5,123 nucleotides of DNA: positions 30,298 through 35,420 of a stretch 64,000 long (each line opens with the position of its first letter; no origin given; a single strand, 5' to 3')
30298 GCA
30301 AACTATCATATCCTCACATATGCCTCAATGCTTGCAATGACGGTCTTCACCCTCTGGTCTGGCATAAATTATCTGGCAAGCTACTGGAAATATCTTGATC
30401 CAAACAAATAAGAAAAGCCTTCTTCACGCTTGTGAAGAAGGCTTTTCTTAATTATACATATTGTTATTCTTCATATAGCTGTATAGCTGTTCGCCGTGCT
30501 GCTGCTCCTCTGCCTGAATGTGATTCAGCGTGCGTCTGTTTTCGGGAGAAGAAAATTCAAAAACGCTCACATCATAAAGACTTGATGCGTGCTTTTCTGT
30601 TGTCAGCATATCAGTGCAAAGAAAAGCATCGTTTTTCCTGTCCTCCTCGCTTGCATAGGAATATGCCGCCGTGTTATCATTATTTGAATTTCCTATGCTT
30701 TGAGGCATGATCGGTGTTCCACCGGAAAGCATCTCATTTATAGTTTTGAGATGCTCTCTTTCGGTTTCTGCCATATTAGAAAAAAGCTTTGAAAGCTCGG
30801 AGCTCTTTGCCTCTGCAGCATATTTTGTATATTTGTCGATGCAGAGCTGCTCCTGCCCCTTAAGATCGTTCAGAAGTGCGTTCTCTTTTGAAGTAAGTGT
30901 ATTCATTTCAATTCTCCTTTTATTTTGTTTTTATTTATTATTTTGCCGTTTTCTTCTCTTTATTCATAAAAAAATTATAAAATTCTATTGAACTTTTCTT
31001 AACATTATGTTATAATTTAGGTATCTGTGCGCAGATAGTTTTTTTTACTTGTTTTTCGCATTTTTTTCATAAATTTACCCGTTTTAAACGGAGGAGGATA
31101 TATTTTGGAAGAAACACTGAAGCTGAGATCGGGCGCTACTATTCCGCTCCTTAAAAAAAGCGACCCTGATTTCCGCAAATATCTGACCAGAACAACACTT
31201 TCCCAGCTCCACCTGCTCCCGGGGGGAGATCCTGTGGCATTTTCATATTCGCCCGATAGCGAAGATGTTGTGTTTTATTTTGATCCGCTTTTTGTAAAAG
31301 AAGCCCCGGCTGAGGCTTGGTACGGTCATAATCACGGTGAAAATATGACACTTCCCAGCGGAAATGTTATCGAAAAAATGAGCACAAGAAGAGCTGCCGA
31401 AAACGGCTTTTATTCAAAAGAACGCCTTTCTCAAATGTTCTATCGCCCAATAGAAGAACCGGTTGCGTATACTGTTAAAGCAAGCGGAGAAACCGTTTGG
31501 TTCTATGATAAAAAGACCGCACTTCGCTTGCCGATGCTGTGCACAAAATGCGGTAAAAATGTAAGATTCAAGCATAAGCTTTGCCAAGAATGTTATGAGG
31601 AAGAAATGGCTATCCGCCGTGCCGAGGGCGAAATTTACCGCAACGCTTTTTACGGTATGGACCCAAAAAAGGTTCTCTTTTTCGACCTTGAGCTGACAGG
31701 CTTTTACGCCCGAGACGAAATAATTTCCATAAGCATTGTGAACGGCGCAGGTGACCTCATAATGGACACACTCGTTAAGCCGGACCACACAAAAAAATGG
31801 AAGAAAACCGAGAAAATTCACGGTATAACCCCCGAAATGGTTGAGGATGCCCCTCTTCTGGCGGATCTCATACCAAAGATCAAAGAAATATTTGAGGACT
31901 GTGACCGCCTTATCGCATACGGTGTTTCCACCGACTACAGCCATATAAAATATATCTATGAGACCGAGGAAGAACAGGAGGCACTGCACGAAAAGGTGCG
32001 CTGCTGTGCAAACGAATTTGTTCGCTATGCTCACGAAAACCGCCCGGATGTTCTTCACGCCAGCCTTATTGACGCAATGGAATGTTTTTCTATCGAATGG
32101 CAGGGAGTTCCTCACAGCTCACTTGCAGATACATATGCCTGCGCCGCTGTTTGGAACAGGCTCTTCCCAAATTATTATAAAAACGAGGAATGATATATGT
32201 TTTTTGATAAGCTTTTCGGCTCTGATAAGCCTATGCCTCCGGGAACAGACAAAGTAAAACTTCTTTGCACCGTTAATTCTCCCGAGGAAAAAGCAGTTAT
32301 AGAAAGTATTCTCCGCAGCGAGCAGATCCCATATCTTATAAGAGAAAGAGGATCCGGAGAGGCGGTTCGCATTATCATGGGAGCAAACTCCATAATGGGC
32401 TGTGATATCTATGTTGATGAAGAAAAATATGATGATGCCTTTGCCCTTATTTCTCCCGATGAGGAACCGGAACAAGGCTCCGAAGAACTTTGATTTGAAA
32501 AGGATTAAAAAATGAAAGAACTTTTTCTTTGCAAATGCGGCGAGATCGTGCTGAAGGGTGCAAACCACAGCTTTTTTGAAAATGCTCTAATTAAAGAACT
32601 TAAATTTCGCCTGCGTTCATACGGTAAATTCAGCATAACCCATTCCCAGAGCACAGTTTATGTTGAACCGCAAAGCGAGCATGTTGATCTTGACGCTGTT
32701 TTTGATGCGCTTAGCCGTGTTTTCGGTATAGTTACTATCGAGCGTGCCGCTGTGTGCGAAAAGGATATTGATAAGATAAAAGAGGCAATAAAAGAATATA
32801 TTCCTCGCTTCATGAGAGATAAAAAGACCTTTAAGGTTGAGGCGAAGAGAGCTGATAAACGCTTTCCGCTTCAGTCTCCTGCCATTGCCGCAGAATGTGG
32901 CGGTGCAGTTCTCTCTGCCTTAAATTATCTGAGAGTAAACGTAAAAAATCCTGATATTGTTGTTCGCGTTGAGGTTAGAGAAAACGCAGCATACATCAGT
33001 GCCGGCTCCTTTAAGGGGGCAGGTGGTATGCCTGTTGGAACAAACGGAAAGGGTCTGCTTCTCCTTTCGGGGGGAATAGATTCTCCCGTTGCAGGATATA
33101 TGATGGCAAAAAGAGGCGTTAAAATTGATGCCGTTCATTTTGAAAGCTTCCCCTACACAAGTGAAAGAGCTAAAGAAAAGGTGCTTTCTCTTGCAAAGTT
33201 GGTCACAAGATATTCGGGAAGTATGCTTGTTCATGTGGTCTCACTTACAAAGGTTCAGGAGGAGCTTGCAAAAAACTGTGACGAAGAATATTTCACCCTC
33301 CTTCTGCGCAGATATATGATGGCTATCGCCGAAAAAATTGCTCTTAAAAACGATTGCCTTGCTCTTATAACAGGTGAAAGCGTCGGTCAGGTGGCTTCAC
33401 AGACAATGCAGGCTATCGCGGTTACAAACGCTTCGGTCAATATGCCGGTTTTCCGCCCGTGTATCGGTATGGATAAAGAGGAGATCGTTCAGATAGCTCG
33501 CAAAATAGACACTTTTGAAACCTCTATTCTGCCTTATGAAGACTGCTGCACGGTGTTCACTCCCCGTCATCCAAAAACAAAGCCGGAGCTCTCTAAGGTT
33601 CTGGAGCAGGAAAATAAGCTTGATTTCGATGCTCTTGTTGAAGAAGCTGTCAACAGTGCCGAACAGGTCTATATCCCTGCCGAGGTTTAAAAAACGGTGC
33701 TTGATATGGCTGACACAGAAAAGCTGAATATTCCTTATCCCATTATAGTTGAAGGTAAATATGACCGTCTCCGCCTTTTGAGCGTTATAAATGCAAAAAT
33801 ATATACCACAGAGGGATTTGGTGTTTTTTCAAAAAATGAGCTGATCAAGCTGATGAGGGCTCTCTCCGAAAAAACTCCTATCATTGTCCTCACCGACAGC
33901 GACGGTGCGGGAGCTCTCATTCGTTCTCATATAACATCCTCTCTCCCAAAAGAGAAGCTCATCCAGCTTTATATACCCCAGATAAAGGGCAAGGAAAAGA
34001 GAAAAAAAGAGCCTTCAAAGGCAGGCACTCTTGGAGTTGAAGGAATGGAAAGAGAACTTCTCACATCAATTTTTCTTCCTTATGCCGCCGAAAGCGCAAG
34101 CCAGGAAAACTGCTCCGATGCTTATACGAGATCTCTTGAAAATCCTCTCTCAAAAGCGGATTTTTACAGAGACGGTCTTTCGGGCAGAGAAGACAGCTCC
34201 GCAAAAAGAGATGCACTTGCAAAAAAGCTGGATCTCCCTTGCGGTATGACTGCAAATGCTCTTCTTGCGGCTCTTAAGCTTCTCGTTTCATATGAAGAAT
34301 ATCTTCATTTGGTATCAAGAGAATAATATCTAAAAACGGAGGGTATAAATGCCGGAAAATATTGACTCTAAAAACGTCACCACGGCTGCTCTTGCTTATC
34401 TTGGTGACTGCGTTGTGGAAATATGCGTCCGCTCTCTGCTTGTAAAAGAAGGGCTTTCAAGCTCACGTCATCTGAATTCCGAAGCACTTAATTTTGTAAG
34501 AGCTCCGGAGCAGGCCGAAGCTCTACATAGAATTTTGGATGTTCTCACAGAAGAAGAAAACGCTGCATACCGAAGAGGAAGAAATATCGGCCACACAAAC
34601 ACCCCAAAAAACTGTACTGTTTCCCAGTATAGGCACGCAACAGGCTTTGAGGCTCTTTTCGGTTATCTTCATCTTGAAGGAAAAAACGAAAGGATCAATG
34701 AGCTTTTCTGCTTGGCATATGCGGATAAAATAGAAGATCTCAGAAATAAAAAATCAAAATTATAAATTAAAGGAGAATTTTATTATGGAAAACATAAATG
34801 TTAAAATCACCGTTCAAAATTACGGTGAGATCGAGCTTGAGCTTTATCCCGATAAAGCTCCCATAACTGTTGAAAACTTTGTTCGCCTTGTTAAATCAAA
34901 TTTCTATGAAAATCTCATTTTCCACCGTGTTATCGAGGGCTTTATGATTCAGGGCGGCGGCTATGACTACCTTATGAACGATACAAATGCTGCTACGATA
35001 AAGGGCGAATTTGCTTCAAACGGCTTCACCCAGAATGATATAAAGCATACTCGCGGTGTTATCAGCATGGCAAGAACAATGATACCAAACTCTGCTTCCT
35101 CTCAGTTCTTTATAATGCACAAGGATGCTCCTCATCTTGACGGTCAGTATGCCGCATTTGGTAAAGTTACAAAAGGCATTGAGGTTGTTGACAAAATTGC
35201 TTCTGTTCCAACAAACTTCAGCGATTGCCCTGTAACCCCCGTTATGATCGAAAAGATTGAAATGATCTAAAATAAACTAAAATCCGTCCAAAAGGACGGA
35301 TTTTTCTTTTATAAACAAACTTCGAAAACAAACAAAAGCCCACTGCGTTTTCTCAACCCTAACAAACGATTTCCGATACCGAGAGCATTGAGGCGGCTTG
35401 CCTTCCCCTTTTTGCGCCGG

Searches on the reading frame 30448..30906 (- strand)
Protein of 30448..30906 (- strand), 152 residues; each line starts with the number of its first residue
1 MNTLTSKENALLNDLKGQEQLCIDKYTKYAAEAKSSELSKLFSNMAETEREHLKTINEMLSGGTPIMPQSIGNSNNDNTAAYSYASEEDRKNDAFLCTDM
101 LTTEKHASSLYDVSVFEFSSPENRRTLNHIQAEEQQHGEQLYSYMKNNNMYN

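Call 83: search_protein_families(library=pfam, proteins=[window:30448-30906:-], max_evalue=0.00001)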
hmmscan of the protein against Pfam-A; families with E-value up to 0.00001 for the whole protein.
window:30448-30906:- (152 aa): 3 families
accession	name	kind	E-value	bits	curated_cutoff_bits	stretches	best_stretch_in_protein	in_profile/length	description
PF07875.18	Coat_F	-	9.2e-20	71.1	25.7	1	92-152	1-61/63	Coat F domain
PF02915.23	Rubrerythrin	-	7.5e-07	30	22.8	1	24-141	15-133/137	Rubrerythrin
PF09537.16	DUF2383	-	6e-06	26.8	30.8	0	12-61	6-55/111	Domain of unknown function (DUF2383)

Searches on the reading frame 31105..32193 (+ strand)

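Call 83: search_protein_families(library=pfam, proteins=[window:31105-32193:+], max_evalue=0.00001)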
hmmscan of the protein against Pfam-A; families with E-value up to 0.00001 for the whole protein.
window:31105-32193:+ (362 aa): 1 family
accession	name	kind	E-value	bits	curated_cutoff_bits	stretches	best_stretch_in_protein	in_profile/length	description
PF00929.31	RNase_T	-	2.3e-17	64.4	24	1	192-349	2-163/164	Exonuclease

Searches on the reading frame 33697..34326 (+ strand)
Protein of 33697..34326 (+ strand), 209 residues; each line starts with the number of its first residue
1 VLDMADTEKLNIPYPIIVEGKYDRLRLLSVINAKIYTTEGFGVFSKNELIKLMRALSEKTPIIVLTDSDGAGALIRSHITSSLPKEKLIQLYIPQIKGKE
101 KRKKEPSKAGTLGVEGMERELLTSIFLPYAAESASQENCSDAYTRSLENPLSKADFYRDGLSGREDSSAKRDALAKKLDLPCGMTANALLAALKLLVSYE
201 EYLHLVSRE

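Call 79: search_protein_families(library=pfam, proteins=[window:33697-34326:+], max_evalue=0.001)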
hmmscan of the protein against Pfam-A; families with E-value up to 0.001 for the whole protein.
window:33697-34326:+ (209 aa): 2 families
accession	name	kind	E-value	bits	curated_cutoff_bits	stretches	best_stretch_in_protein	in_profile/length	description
PF13331.11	DUF4093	-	1.9e-14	54.4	25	1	112-204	2-84/86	Domain of unknown function (DUF4093)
PF01751.28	Toprim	-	0.00094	19.7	23.1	0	16-83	3-80/96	Toprim domain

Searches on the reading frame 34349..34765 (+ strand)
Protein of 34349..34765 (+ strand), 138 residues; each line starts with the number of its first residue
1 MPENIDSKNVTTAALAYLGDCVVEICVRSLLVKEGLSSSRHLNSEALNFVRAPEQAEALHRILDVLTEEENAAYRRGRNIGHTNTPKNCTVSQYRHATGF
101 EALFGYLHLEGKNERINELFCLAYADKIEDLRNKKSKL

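Call 79: search_protein_families(library=pfam, proteins=[window:34349-34765:+], max_evalue=0.001)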
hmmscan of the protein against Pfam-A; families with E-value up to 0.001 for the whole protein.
window:34349-34765:+ (138 aa): 1 family
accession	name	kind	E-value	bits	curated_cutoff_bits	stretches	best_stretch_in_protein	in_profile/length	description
PF00636.31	Ribonuclease_3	-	4.1e-19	69.7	27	1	14-111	2-101/102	Ribonuclease III domain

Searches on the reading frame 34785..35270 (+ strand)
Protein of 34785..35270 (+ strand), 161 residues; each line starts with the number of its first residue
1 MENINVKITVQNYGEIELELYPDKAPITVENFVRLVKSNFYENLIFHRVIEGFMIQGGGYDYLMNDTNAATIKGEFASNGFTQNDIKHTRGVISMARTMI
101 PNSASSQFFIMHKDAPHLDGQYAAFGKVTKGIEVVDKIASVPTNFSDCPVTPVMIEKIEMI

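Call 16: find_encoding_contigs(protein=window:34785-35270:+, flank=4000, max_places=10)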
Protein window:34785-35270:+ (161 aa): no gene with exactly this product is on record in the collection.

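Call 37: find_homologous_proteins(query=window:34785-35270:+, max_evalue=1e-40)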
Query window:34785-35270:+ (161 aa): 7845 proteins with E <= 1e-40 among 8000 candidates; the best 120 are listed.
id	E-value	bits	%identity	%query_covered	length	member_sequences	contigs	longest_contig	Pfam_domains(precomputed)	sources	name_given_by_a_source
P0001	5.2e-102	356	100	100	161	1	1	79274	PF00160.27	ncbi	-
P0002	1.7e-101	354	99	100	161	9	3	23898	PF00160.27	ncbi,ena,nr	ncbi:MAG: peptidylprolyl isomerase [Clostridia bacterium]|nr:peptidylprolyl isomerase [Clostridia ba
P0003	4.2e-91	321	88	100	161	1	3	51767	PF00160.27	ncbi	-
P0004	1.3e-90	319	87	100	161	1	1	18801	PF00160.27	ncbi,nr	ncbi:MAG: peptidylprolyl isomerase [Clostridia bacterium]|nr:peptidylprolyl isomerase [Clostridia ba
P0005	1.5e-90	319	87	100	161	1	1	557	PF00160.27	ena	-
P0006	9.6e-84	297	83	99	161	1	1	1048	PF00160.27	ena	-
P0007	6.2e-83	294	82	100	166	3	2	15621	PF00160.27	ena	-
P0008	8.5e-82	291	81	100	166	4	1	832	PF00160.27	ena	-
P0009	2.5e-80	286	82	100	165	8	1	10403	PF00160.27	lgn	-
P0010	4.2e-80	285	82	100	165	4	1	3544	PF00160.27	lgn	-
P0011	2.3e-79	283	82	100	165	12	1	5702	PF00160.27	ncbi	-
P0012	1.4e-78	280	80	100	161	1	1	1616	PF00160.27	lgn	-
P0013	2.6e-77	276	78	100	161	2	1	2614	PF00160.27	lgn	-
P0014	3.5e-76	272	74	100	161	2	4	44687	PF00160.27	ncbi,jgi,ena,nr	ncbi:MAG: peptidylprolyl isomerase [Ruminococcaceae bacterium]|nr:peptidylprolyl isomerase [Oscillos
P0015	5.7e-76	272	74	100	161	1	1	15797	PF00160.27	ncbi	ncbi:MAG: peptidylprolyl isomerase [Eubacteriales bacterium]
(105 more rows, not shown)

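Call 38: find_encoding_contigs(protein=P0002, flank=10000, max_places=4)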
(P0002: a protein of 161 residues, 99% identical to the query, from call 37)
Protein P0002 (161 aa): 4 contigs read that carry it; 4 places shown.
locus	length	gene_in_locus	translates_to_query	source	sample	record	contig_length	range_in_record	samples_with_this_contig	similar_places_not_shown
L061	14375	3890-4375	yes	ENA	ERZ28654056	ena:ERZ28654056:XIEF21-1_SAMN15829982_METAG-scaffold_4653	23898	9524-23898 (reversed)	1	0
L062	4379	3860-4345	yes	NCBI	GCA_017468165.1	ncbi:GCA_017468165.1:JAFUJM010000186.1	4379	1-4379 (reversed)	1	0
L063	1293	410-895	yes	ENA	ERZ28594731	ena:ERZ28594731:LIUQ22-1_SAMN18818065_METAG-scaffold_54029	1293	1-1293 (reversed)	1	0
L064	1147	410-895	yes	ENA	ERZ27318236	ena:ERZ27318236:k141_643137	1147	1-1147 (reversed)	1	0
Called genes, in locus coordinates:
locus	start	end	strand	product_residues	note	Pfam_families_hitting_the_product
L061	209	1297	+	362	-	PF00929:RNase_T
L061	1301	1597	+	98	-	-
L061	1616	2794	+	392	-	PF22025:ThiI_fer, PF02926:THUMP, PF02568:ThiI, PF06508:QueC (faint)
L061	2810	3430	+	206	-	PF13331:DUF4093 (weak)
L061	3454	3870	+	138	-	PF00636:Ribonuclease_3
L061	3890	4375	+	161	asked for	PF00160:Pro_isomerase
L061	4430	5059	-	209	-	-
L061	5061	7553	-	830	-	PF00521:DNA_topoisoIV, PF03989:DNA_gyraseA_C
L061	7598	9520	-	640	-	PF02518:HATPase_c, PF00204:DNA_gyraseB, PF01751:Toprim, PF00986:DNA_gyraseB_C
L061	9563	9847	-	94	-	-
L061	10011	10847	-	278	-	-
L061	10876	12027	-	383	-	PF00712:DNA_pol3_beta, PF02767:DNA_pol3_beta_2, PF00712:DNA_pol3_beta (weak), PF02768:DNA_pol3_beta_3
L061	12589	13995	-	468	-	PF01637:ATPase_2 (faint), PF00308:Bac_DnaA, PF01695:IstB_IS21, PF00004:AAA, PF13173:AAA_14 (weak), PF08299:Bac_DnaA_C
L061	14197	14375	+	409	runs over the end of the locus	PF05496:RuvB_N, PF01078:Mg_chelatase (faint), PF00004:AAA, PF16193:AAA_assoc_2, PF12002:MgsA_C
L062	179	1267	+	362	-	PF00929:RNase_T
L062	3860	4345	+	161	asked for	PF00160:Pro_isomerase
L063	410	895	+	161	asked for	PF00160:Pro_isomerase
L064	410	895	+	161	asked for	PF00160:Pro_isomerase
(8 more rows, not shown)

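Call 39: find_encoding_contigs(protein=P0003, flank=10000, max_places=4)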
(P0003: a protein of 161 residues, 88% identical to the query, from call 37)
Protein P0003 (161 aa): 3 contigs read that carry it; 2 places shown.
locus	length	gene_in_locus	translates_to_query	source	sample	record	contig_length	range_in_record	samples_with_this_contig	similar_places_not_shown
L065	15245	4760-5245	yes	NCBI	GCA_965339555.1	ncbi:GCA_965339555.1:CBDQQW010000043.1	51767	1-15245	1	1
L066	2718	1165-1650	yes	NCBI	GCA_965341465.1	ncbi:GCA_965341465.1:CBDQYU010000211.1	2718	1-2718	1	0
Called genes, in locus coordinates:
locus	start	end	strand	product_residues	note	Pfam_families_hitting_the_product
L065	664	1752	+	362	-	PF00929:RNase_T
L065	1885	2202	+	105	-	-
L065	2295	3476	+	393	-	PF22025:ThiI_fer, PF02926:THUMP, PF02568:ThiI, PF06508:QueC (faint)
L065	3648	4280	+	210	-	PF13331:DUF4093 (weak)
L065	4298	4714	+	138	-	PF00636:Ribonuclease_3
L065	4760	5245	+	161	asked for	PF00160:Pro_isomerase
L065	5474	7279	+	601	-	PF08439:Peptidase_M3_N, PF01432:Peptidase_M3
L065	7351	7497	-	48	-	-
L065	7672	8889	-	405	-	PF00291:PALP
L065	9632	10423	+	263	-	PF00149:Metallophos (weak), PF13277:YmdB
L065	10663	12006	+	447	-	PF07907:YibE_F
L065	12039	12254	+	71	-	-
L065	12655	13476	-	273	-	-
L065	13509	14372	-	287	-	PF04203:Sortase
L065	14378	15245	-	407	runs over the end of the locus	PF03816:LytR_cpsA_psr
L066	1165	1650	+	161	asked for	PF00160:Pro_isomerase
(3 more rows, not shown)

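Call 40: find_encoding_contigs(protein=P0004, flank=10000, max_places=3)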
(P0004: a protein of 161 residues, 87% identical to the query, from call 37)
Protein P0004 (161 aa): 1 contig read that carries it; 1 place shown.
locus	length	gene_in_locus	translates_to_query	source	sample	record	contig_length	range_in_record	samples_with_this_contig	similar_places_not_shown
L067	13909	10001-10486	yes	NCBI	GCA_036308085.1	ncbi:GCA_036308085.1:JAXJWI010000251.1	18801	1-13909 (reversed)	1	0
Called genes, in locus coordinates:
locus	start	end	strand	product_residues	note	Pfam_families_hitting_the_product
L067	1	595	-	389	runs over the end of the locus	PF00180:Iso_dh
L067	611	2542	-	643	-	PF00330:Aconitase, PF00694:Aconitase_C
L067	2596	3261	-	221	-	PF00392:GntR, PF07729:FCD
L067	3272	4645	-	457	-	PF00682:HMGL-like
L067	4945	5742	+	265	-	PF01522:Polysacc_deac_1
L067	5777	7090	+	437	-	-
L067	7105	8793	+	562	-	-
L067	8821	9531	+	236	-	PF12822:ECF_trnsprt (weak)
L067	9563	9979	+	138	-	PF00636:Ribonuclease_3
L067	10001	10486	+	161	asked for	PF00160:Pro_isomerase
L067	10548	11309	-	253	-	-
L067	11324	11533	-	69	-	-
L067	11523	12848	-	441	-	PF07907:YibE_F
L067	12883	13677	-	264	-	PF00149:Metallophos (weak), PF13277:YmdB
